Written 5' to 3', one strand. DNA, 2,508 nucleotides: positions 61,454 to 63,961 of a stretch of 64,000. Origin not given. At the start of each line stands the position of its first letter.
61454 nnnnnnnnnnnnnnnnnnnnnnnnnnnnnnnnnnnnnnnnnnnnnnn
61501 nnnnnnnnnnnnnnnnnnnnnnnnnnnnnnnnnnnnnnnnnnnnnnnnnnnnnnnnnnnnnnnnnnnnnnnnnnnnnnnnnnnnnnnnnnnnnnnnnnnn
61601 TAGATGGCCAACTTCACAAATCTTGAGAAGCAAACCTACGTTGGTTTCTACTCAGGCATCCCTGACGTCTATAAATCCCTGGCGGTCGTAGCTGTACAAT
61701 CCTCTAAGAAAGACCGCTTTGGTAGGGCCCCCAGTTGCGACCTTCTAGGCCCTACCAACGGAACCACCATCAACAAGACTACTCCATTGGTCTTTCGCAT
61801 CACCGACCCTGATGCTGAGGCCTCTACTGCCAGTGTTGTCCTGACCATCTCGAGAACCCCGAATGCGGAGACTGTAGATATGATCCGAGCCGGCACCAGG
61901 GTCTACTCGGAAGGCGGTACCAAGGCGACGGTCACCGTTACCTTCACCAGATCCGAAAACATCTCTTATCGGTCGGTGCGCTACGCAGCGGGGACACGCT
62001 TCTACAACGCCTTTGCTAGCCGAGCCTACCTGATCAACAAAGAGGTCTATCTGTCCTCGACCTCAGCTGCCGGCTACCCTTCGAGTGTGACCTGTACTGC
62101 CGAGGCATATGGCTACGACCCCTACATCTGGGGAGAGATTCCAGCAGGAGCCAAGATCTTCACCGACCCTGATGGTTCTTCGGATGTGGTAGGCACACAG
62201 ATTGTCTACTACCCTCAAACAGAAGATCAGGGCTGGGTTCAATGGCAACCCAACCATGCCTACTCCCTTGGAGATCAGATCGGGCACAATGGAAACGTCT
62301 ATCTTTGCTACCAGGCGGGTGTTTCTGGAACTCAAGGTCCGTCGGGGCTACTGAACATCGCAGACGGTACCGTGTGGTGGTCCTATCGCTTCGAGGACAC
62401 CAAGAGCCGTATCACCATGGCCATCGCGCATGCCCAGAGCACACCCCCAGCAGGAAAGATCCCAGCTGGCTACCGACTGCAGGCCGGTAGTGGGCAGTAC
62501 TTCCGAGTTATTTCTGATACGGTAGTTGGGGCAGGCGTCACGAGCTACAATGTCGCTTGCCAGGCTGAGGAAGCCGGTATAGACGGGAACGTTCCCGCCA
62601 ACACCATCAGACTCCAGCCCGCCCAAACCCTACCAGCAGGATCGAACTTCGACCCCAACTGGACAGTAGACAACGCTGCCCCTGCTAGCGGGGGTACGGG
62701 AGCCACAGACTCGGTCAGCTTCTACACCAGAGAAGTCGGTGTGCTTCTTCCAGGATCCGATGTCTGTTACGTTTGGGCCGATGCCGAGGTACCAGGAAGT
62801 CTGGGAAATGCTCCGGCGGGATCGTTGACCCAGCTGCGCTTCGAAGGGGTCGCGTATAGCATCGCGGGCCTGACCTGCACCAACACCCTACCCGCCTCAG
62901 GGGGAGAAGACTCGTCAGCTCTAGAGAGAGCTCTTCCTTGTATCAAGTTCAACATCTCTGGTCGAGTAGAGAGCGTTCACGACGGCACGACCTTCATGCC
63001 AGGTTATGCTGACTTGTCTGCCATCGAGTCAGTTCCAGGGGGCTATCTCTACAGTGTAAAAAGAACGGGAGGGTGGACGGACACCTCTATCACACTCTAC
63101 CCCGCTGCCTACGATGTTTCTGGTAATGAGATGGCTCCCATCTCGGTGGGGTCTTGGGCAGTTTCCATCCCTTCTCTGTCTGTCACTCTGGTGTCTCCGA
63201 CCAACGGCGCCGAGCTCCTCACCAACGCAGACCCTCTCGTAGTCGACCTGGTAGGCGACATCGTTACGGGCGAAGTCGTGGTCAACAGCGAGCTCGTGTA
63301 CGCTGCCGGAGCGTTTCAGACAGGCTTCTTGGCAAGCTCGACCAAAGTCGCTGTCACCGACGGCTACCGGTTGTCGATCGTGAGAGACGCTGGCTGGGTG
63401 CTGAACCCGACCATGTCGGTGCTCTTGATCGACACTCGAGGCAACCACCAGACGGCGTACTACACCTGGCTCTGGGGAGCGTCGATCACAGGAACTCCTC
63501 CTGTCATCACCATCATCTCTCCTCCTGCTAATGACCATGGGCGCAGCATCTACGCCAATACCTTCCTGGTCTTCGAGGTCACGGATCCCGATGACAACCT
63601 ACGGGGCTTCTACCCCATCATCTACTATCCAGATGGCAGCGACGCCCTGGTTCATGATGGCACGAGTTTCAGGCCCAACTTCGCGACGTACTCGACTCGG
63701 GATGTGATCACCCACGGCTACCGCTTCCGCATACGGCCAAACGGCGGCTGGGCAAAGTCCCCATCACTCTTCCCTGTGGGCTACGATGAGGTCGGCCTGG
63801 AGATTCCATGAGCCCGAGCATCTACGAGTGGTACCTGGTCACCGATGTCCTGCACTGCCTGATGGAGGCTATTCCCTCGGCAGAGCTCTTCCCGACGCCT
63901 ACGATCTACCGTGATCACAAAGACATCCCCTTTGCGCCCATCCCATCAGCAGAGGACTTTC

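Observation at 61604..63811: CBM5/12-like carbohydrate-binding motif in a 735-aa late protein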

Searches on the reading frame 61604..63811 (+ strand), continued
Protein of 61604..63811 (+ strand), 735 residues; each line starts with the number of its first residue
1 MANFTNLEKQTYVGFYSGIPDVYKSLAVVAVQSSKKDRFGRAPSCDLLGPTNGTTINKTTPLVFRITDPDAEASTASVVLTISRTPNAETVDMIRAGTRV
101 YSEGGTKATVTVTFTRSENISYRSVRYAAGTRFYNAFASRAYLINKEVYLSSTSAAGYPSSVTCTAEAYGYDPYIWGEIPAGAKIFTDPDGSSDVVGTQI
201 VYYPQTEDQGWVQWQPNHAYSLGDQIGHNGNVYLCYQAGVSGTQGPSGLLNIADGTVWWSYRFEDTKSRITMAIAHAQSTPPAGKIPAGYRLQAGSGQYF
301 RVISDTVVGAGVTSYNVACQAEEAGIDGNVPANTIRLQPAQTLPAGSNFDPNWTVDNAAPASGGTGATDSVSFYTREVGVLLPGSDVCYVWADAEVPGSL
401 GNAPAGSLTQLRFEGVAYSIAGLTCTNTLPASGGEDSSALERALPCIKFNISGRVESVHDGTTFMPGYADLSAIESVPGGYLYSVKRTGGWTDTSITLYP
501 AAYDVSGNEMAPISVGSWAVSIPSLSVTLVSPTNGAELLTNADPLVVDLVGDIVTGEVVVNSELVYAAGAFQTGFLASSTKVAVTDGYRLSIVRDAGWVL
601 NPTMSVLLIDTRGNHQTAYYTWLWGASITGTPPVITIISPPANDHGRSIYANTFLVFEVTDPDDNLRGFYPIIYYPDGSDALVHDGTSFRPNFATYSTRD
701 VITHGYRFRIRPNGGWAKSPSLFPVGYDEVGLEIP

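Call 72: search_protein_families(library=phrogs, proteins=[P0002, P0004, P0007, P0008, P0009, P0011, P0015, P0016, P0019, P0023], max_evalue=0.001)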
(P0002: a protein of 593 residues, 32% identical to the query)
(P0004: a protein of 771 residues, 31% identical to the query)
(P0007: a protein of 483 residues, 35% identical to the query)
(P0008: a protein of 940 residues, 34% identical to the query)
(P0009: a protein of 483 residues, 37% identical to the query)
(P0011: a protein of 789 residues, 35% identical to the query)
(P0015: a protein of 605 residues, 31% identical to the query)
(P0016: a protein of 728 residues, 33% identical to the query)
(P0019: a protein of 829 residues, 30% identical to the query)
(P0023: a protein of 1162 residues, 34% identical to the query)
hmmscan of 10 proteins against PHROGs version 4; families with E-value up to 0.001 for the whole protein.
P0002 (593 aa): 0 families

P0004 (771 aa): 1 family
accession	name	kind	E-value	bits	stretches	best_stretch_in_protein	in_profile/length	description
phrog_975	-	tail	4e-08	33.6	1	655-758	125-227/238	baseplate protein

P0007 (483 aa): 0 families

P0008 (940 aa): 1 family
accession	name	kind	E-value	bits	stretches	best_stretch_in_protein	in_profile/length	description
phrog_17347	-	unknown function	3.8e-08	34.4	1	406-479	140-211/312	-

P0009 (483 aa): 0 families

P0011 (789 aa): 0 families

P0015 (605 aa): 0 families

P0016 (728 aa): 0 families

P0019 (829 aa): 0 families

P0023 (1162 aa): 0 families

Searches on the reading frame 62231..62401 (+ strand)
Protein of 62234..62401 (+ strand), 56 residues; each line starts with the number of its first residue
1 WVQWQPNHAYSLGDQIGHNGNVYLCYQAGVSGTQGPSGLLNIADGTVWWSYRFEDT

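Call 25: search_protein_families(library=pfam, proteins=[window:62234-62401:+], max_evalue=1)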
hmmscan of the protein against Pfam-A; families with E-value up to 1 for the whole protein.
seq(56 aa): 1 family
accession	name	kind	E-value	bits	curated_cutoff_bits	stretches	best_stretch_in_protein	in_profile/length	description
PF02839.19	CBM_5_12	-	6.2e-07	29.8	26.2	1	3-31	1-29/44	Carbohydrate-binding module family 5/12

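Call 30: search_solved_structures(query=A1, max_evalue=10, show_alignments=5)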
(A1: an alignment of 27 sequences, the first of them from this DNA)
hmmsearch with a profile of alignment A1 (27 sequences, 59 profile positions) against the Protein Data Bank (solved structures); distinct sequences matched with E-value up to 10: 15.
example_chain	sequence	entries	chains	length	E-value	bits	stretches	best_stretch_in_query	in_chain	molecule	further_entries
1ed7_A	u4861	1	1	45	1.1e-05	28.3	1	4-32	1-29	CHITINASE A1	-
7eea_A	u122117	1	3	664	0.00013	24.8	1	2-56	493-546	Short-tailed cyanophage tailspike receptor-binding domain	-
8yh4_A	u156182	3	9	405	0.0013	21.6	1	3-41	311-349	NodB homology domain-containing protein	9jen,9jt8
9jt0_A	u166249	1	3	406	0.0013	21.6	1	3-41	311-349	NodB homology domain-containing protein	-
9jeo_A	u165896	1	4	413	0.0014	21.5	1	3-41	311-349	NodB homology domain-containing protein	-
8yfp_A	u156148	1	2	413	0.0026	20.6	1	3-41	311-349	NodB homology domain-containing protein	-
3wx7_A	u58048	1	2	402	0.019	17.9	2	3-35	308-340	Chitin oligosaccharide deacetylase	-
4ilv_A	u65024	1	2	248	0.028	17.4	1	5-31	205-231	Intradiol ring-cleavage dioxygenase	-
7jvi_A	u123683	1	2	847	0.29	14.1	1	7-30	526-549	Beta-helix domain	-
4nz1_A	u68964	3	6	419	0.72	12.9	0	2-26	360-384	Deacetylase DA1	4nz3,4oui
4ny2_A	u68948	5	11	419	0.78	12.7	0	2-26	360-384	Deacetylase DA1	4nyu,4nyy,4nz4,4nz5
4tx8_A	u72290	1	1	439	0.88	12.6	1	3-29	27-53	Probable chitinase A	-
9rkv_M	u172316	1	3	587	1.9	11.5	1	2-25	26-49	Putative tail fiber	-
8fqc_P1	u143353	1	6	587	3.5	10.7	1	2-27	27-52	Tail Spike protein, gp124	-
6r2i_B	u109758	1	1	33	6.2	9.8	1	27-39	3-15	KASH5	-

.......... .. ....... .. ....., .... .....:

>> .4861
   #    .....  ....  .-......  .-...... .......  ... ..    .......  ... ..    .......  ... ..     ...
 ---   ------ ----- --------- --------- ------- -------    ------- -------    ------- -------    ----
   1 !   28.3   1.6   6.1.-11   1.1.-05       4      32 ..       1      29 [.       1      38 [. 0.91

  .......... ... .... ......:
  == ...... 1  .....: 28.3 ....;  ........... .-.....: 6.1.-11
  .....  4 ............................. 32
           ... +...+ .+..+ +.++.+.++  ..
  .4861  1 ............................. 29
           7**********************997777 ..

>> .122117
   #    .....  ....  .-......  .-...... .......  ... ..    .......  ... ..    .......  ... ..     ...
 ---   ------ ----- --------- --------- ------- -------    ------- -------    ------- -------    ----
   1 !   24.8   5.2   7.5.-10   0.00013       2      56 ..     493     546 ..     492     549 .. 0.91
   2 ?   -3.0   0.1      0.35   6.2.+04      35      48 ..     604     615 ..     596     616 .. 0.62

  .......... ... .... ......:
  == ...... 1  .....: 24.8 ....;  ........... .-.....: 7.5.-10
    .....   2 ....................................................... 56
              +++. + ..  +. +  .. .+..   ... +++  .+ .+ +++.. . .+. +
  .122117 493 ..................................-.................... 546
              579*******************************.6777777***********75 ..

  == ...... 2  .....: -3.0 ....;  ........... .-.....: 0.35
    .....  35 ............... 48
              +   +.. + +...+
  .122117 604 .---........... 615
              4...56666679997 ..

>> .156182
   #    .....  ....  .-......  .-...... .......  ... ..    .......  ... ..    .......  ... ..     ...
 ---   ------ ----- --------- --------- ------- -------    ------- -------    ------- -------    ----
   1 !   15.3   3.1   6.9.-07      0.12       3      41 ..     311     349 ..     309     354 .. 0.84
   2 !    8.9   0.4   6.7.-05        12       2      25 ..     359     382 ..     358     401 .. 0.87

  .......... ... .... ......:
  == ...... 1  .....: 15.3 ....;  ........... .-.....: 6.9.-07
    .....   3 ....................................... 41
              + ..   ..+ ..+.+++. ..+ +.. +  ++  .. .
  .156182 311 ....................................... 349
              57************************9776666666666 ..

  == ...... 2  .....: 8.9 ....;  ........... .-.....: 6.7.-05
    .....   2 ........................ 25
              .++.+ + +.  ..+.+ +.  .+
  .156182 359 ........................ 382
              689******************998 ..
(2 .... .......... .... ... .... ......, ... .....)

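Call 35: predict_structure(alignment_id=A1)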
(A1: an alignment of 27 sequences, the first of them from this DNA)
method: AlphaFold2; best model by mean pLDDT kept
length: 57 residues; sequences in the alignment: 27
mean_pLDDT: 96.5   pTM: 0.80
mean pLDDT of the five models: 96.5, 96.5, 95.0, 93.4, 91.9
residues with pLDDT >= 90: 54; 70-90: 3; 50-70: 0; < 50: 0
segments of 3 or more residues with pLDDT < 50: none
pLDDT, mean of each block of 10 residues (from residue 1): 96 98 98 96 96 93
secondary structure, 60 per line:
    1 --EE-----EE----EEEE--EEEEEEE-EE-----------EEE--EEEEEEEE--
elements in order: E16-19 E22-28 E43-45 E48-55

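Call 37: fold_search(model_id=the predicted structure, library=pdb)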
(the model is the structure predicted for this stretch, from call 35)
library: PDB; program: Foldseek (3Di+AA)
matches with E <= 10: 85; with E <= 0.001: 1
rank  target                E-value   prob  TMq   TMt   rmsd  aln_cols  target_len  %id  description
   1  7eea_A                9.4e-04  1.00  0.87  0.08   1.1        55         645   27  Cyanophage Pam1 tailspike receptor-binding domain (released 2021-10-20)
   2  7eea_C                3.5e-03  1.00  0.87  0.08   1.0        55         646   27  Cyanophage Pam1 tailspike receptor-binding domain (released 2021-10-20)
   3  7eea_B                4.4e-03  1.00  0.87  0.08   1.1        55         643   27  Cyanophage Pam1 tailspike receptor-binding domain (released 2021-10-20)
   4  2rts_MODEL_1_A        5.5e-02  1.00  0.65  0.52   3.0        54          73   26  Chitin binding domain1 (released 2014-04-23)
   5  3wx7_A                8.8e-02  0.99  0.65  0.11   3.8        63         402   22  Crystal structure of COD (released 2014-12-03)
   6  9jeo_A                1.2e-01  1.00  0.62  0.10   2.7        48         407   25  Chito oligosaccharide deacetylase from vibrio campbellii (VhCOD) in complex with N-acetyl-beta-D-glucosaminyl-1,4-D-gl (released 2025-09-10)
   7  9jt0_A                1.3e-01  1.00  0.67  0.11   3.1        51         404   24  Chito oligosaccharide deacetylase from vibrio campbellii (VhCOD) complex with Chitobiose (released 2025-10-01)
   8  9jen_A                1.4e-01  0.99  0.59  0.10   2.5        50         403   30  Chito oligosaccharide deacetylase from vibrio campbellii (VhCOD) complex Tetraacetyl-Chitotetraose Oligosaccharide (Gl (released 2025-09-10)
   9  8yfp_A                2.3e-01  0.99  0.63  0.10   3.2        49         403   24  Chito oligosaccharide deacetylase from vibrio campbellii (VhCOD) (released 2025-02-26)
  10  8yh4_A                2.4e-01  0.99  0.67  0.11   3.1        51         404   24  Chito oligosaccharide deacetylase from vibrio campbellii (VhCOD) in complex with chitosanbiose (GlcN)2 (released 2025-03-05)
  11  9jeo_D                2.4e-01  0.99  0.67  0.10   3.1        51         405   24  Chito oligosaccharide deacetylase from vibrio campbellii (VhCOD) in complex with N-acetyl-beta-D-glucosaminyl-1,4-D-gl (released 2025-09-10)
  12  8fqc_Q1               2.4e-01  0.91  0.51  0.20   4.1        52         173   23  Structure of baseplate with receptor binding complex of Agrobacterium phage Milano (released 2024-01-31)
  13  1wvu_B                2.6e-01  0.98  0.61  0.15   3.2        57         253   19  Crystal structure of chitinase C from Streptomyces griseus HUT6037 (released 2005-12-27)
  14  1wvv_B                2.9e-01  0.98  0.61  0.15   3.2        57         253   19  Crystal structure of chitinase C mutant E147Q (released 2005-12-27)
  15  4ny2_A                3.9e-01  0.96  0.60  0.10   2.7        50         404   20  Structure of Vibrio cholerae chitin de-N-acetylase in complex with acetate ion (ACT) in P 21 (released 2014-08-13)
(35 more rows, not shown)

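Call 55: fold_search(model_id=the predicted structure, library=viral)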
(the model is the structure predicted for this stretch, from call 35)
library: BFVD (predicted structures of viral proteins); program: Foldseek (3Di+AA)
matches with E <= 10: 426; with E <= 0.001: 15
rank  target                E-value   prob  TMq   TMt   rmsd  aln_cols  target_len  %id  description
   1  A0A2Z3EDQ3            4.4e-05  1.00  0.86  0.04   1.2        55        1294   44  (no name in the UniProt tables at hand)
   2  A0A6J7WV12            1.4e-04  1.00  0.89  0.04   0.9        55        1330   31  Uncharacterized protein [uncultured Caudovirales phage]
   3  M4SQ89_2              1.8e-04  1.00  0.91  0.04   0.7        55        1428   34  (no name in the UniProt tables at hand)
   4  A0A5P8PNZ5            1.9e-04  1.00  0.88  0.06   0.8        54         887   30  Tail fiber protein [Acinetobacter phage vB_AbaP_IME546]
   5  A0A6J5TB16            3.4e-04  1.00  0.86  0.08   0.7        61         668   26  Pectate lyase superfamily protein [uncultured Caudovirales phage]
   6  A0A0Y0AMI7            3.4e-04  1.00  0.86  0.09   1.3        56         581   30  Uncharacterized protein [Bacillus phage Eldridge]
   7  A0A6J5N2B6            3.6e-04  1.00  0.89  0.17   1.7        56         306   39  Uncharacterized protein [uncultured Caudovirales phage]
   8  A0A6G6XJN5            5.5e-04  1.00  0.85  0.29   1.3        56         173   30  Uncharacterized protein [Gordonia phage Skog]
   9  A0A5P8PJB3            5.8e-04  1.00  0.90  0.10   0.9        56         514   27  Uncharacterized protein [Stenotrophomonas phage Mendera]
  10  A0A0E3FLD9            5.8e-04  1.00  0.90  0.04   1.1        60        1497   22  Virion structural protein [Synechococcus phage ACG-2014e]
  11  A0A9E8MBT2            5.8e-04  1.00  0.80  0.20   2.1        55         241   33  (no name in the UniProt tables at hand)
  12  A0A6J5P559            6.2e-04  1.00  0.81  0.06   1.7        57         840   23  Pectate lyase superfamily protein [uncultured Caudovirales phage]
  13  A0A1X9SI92            7.8e-04  1.00  0.88  0.21   0.8        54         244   24  (no name in the UniProt tables at hand)
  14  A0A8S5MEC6            8.3e-04  1.00  0.80  0.18   2.3        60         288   30  Uncharacterized protein [Siphoviridae sp. ctYh54]
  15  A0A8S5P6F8            9.3e-04  1.00  0.79  0.18   2.5        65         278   28  Tail collar domain protein (Fragment) [Myoviridae sp. ctiil21]
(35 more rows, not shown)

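Call 58: find_homologous_proteins(query=A1, max_evalue=0.001)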
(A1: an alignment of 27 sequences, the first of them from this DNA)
Query A1 (27 sequences) (57 aa, profile of the alignment): 18 proteins with E <= 0.001 among 261 candidates.
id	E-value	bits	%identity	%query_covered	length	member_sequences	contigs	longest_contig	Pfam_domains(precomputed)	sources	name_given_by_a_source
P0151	6.6e-20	88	51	86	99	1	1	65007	-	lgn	-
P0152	6.3e-19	85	44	86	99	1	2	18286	-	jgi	-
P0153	5.0e-16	76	29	84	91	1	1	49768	-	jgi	jgi:hypothetical protein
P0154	2.7e-15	74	29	86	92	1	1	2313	-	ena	-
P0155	1.2e-14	71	40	84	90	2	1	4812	-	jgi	-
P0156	1.6e-13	68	37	86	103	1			-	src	-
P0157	2.1e-13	67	33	70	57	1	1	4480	-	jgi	jgi:hypothetical protein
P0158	8.6e-13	66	27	88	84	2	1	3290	-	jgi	jgi:hypothetical protein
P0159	1.3e-12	65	38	37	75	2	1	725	-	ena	-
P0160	1.6e-12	65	31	88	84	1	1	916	-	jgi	jgi:hypothetical protein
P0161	7.5e-11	59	33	37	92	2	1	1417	-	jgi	jgi:hypothetical protein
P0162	2.7e-10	58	47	63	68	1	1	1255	-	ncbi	-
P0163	1.7e-9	55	70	18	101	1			-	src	-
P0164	1.4e-7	49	31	72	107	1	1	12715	-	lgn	-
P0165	3.4e-7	48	39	63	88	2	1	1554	-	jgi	jgi:hypothetical protein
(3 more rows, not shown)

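Call 60: find_encoding_contigs(protein=P0151, flank=10000, max_places=3)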
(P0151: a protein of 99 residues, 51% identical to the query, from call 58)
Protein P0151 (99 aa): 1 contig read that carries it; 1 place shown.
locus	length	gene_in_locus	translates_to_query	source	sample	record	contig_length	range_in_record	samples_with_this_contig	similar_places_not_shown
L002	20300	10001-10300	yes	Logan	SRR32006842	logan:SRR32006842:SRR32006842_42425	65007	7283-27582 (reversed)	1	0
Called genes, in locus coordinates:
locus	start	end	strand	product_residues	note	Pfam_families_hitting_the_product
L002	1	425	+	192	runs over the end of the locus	-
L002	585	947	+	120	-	-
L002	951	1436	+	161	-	-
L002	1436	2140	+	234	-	-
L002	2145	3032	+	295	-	-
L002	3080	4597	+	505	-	-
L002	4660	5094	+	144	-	-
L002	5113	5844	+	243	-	-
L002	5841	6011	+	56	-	-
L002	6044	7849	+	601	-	-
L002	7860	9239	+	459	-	-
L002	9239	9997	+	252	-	-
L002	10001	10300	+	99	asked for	-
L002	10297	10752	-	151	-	-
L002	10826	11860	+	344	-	PF01476:LysM (weak)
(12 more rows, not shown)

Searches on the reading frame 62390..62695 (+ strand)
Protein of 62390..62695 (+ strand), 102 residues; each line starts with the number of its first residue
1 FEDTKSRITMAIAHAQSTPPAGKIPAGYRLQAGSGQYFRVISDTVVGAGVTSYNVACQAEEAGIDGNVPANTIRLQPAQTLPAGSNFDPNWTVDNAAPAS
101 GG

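Call 41: search_protein_families(library=pfam, proteins=[window:62390-62695:+], max_evalue=10)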
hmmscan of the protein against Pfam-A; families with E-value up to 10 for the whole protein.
seq(102 aa): 1 family
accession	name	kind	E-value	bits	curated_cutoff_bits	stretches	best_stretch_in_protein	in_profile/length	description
PF04865.19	Baseplate_J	-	4.6e-09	36.4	21.1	1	20-74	32-86/255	Baseplate J-like protein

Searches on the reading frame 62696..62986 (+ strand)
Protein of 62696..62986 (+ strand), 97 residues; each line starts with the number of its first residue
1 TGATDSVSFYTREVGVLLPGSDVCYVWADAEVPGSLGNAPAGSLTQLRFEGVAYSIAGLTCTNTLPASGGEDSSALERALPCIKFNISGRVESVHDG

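Call 41: search_protein_families(library=pfam, proteins=[window:62696-62986:+], max_evalue=10)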
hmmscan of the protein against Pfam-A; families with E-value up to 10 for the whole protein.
seq(97 aa): 1 family
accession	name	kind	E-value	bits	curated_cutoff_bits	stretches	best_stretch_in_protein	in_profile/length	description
PF04865.19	Baseplate_J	-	0.027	14.2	21.1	1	5-72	47-111/255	Baseplate J-like protein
